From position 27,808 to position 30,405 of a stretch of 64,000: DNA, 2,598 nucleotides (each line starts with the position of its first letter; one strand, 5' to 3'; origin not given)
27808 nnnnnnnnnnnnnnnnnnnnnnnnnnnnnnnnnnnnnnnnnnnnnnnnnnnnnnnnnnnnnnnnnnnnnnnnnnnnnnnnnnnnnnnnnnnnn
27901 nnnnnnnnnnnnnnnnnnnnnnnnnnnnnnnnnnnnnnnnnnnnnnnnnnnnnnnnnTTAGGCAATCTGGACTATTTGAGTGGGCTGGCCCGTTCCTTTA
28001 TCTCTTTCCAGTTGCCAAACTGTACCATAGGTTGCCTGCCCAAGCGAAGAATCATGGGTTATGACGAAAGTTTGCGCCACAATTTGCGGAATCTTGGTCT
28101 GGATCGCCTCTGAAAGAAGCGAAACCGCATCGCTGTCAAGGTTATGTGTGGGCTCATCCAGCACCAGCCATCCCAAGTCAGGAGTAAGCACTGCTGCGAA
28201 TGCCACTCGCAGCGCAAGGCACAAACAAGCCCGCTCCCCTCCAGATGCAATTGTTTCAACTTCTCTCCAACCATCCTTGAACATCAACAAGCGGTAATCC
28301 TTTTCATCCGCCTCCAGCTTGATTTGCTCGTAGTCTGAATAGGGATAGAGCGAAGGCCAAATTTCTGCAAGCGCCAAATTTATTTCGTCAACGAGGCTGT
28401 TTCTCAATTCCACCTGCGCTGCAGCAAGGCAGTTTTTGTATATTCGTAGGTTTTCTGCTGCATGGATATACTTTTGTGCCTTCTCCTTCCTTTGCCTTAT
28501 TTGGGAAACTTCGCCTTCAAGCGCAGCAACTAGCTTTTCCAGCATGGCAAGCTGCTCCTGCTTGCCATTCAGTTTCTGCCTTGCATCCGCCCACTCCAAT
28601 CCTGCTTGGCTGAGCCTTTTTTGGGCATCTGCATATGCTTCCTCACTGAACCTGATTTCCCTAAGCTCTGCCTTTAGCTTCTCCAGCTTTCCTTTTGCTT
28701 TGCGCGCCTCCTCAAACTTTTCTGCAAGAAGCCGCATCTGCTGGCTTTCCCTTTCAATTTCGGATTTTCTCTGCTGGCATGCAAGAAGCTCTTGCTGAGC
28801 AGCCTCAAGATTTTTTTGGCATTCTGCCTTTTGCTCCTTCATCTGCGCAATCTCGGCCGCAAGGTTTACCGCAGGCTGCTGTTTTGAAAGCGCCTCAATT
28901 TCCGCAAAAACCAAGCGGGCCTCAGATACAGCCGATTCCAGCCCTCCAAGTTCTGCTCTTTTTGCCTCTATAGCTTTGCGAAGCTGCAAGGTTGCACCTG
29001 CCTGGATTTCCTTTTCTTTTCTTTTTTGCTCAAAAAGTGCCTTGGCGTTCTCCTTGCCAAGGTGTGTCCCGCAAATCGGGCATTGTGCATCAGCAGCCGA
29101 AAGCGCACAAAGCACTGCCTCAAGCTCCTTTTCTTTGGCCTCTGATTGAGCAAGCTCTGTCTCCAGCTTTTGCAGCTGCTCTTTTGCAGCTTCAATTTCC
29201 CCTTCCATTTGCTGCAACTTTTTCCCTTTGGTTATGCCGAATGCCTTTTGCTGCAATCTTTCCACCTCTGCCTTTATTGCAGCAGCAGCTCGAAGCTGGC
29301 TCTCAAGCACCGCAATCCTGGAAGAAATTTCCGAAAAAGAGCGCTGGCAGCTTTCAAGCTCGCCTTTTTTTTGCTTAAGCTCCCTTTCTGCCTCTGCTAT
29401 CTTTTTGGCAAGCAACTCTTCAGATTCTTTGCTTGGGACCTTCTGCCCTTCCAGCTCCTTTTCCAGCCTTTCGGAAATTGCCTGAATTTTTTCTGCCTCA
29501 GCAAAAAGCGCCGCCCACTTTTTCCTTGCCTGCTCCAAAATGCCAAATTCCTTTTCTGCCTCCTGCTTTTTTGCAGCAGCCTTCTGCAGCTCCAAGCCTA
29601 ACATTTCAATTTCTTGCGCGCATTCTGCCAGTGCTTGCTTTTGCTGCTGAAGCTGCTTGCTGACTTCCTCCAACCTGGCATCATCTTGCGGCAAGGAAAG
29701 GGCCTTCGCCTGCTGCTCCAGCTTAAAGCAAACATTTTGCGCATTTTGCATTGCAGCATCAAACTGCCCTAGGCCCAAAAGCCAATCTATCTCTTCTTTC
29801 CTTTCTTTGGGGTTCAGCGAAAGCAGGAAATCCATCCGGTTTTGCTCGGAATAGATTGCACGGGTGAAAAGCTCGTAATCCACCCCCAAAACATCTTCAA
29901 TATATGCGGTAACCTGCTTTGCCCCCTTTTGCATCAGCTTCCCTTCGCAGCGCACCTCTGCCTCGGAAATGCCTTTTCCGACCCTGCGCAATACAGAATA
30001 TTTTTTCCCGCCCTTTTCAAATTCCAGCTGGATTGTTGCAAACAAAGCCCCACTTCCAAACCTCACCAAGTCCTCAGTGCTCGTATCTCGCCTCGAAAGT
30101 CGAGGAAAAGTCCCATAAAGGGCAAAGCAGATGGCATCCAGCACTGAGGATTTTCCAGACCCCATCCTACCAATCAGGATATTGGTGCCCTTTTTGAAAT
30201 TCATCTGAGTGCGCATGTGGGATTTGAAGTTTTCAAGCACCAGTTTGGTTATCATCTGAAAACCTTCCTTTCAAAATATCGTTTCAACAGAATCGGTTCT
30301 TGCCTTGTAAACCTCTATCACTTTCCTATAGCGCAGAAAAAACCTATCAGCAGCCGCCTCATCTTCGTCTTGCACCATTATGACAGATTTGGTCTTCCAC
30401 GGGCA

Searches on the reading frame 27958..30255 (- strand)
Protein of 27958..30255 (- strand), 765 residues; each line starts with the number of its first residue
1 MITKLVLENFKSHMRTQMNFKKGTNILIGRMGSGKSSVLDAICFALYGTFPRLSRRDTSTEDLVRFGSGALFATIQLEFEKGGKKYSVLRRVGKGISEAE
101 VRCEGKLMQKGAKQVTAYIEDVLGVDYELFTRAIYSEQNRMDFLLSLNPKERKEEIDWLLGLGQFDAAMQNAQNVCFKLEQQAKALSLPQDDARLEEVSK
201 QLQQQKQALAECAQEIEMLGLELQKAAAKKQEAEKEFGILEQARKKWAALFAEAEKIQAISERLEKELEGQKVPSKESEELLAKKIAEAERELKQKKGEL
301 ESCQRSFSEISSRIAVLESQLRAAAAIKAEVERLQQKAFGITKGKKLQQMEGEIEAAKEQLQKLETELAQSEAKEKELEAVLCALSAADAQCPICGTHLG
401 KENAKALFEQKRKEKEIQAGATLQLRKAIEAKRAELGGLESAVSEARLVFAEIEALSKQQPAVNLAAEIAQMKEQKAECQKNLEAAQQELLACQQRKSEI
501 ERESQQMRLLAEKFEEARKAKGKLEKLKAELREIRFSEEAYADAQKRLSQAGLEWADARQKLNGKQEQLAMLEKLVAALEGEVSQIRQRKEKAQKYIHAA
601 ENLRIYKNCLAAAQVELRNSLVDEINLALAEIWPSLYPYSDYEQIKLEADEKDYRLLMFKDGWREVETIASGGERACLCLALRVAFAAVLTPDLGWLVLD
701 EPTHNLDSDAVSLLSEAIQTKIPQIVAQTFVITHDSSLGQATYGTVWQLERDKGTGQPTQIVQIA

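Call 3: search_protein_families(library=pfam, proteins=[window:27958-30255:-], max_evalue=0.01)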
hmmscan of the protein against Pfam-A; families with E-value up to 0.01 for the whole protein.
window:27958-30255:- (765 aa): 7 families
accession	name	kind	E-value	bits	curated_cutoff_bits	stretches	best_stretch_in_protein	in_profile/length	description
PF13476.12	AAA_23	-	9.5e-25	88.8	27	1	4-217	1-201/201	AAA domain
PF02463.25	SMC_N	-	3.6e-20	72.8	40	1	1-738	1-201/220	RecF/RecN/SMC N terminal domain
PF13304.12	AAA_21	-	6.8e-09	36.6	27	1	510-737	84-301/304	AAA domain, putative AbiEii toxin, Type IV TA system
PF13555.12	AAA_29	-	4.1e-06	26.9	27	1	5-48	4-48/61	P-loop containing region of AAA domain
PF13175.12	AAA_15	-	1.5e-05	25.3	32.1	1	1-354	1-260/374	AAA ATPase domain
PF11637.13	UvsW-1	-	0.0014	19.1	25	0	395-445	4-56/56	UvsW.1 domain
PF07728.20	AAA_5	-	0.0033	17.8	22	0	26-64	3-43/139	AAA domain (dynein-related subfamily)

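Call 4: search_protein_families(library=ncbifam, proteins=[window:27958-30255:-], max_evalue=0.01)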
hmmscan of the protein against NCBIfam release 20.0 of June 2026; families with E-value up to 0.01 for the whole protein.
window:27958-30255:- (765 aa): 43 families (the best 25 are shown)
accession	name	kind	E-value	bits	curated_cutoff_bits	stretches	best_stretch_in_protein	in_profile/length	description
NF003034.1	PRK03918.1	equivalog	6.5e-69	232.9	700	3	2-293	3-285/878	DNA double-strand break repair ATPase Rad50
NF002244.0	PRK01156.1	equivalog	1.3e-61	208.8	847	3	2-332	3-339/895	DNA double-strand break repair ATPase Rad50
NF041034.1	Rad50_Sulf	equivalog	5.2e-61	206.6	1000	3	2-323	3-315/872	DNA double-strand break repair ATPase Rad50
NF053563.1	Rkd4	equivalog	1.2e-49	169.2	860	2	272-709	306-739/747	arcadin-4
NF041035.1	Rad50_Halo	equivalog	9.8e-46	156.6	1000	2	2-259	3-265/883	DNA double-strand break repair ATPase Rad50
NF002572.0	PRK02224.1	equivalog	1.5e-45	155.9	1087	2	2-269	3-275/888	DNA double-strand break repair ATPase Rad50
TIGR00618.1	sbcc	subfamily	9.8e-25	86.7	478.5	1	2-336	3-360/1043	exonuclease subunit SbcC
NF045487.1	ASRP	equivalog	3.6e-23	82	300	4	465-713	322-574/593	archaea-specific SMC-related protein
TIGR02169.1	SMC_prok_A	equivalog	1.1e-15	56.4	729.4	2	2-181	2-185/1165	chromosome segregation protein SMC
TIGR00611.2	recf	equivalog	1.2e-14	54.3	172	1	2-269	1-249/339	DNA replication/repair protein RecF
NF045780.1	TrlF_fam_ATP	equivalog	5e-14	52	350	1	17-380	304-665/944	TrlF family AAA-like ATPase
NF041751.2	sbcc_Staph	equivalog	1e-13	50.2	920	2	192-599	327-721/1007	exonuclease subunit SbcC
NF007600.2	PRK10246.1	equivalog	9.4e-11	40.4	750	1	26-203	34-226/1047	exonuclease subunit SbcC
TIGR02168.1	SMC_prok_B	equivalog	1.6e-10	39.5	567.35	2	178-382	257-465/1181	chromosome segregation protein SMC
TIGR00606.1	rad50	subfamily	2e-10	39.1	453.75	1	601-738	1118-1272/1311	DNA repair protein Rad50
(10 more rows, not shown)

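Call 50: search_protein_families(library=padloc, proteins=[window:27958-30255:-], max_evalue=0.01)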
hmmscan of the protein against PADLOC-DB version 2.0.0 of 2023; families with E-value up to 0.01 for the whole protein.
window:27958-30255:- (765 aa): 64 families (the best 25 are shown)
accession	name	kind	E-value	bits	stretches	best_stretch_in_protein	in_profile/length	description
PDLC03859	LmuB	-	1.8e-27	94.8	1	2-735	5-585/611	-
PDLC04135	mad3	-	9.2e-21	72.8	1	1-740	1-328/374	mads_3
PDLC02979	AriA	-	4.2e-15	54.4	1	1-368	1-278/373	-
PDLC03865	LmuB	-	1.9e-12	44.2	2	154-647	267-813/1007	-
PDLC02730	PbeC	-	9.6e-12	42.4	2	497-689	396-585/651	PbeC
PDLC02740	PbeC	-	2.1e-11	41.4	2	2-58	3-64/648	PbeC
PDLC02731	PbeC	-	3.7e-11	40.6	1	2-237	3-256/645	PbeC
PDLC03868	LmuB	-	4.1e-11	39.9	2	167-459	273-560/1035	-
PDLC03863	LmuB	-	1.6e-10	38.4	2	13-124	14-126/610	-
PDLC03861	LmuB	-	1.8e-10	37.5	2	190-404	501-717/1213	-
PDLC02747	PbeC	-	4.2e-10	37.1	1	3-98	4-107/632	PbeC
PDLC00278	PtuA1|PtuA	-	4.8e-10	37.3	1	2-56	3-57/436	AAA ATPase domain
PDLC02668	DndD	-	1.7e-09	35.2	2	2-237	3-256/659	DndD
PDLC00298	PtuA1|PtuA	-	2.6e-09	34.7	1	2-50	3-51/423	AAA ATPase domain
PDLC00271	PtuA1|PtuA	-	2.9e-09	35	1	2-223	3-228/421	AAA ATPase domain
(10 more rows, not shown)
